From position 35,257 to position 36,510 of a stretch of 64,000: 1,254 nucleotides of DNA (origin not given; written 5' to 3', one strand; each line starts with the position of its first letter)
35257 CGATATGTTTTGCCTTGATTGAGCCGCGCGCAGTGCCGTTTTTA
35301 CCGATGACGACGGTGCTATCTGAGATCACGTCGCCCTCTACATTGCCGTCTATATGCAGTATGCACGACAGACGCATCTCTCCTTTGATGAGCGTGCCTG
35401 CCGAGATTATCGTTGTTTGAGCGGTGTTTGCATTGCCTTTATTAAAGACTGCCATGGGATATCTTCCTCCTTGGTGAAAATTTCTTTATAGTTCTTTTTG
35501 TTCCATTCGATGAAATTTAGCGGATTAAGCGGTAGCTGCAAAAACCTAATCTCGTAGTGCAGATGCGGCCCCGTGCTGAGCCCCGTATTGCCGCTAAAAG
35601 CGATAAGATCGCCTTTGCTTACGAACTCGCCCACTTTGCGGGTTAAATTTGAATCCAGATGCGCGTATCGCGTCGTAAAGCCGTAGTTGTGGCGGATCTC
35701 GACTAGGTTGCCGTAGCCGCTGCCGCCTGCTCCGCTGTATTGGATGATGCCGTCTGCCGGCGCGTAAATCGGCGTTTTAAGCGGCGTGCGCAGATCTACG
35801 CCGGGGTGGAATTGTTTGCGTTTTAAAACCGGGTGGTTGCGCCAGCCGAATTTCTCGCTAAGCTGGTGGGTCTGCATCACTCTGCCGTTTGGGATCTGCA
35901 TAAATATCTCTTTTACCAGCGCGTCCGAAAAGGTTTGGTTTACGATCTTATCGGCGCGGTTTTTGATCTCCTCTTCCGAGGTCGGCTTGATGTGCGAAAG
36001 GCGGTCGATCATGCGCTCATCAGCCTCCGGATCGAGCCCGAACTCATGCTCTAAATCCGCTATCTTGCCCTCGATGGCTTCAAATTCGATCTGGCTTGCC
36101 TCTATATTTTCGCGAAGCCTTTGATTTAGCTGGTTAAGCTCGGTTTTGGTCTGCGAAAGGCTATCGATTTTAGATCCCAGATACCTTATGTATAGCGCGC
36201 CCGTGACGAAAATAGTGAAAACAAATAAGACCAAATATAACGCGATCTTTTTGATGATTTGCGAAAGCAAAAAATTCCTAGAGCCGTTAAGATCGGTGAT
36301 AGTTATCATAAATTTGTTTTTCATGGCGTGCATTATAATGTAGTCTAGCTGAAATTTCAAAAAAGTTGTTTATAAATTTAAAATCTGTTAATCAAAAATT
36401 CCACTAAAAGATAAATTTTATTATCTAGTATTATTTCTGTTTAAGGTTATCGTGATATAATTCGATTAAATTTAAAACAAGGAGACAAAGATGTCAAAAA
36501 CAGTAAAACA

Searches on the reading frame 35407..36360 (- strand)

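Call 27: search_protein_families(library=pfam, proteins=[window:35407-36360:-], max_evalue=0.00001)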
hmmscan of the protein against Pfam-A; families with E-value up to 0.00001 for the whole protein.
window:35407-36360:- (317 aa): 1 family
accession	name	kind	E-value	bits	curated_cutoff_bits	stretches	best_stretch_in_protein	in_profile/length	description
PF01551.29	Peptidase_M23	-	9.5e-30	103.1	28.7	1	184-280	2-96/96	Peptidase family M23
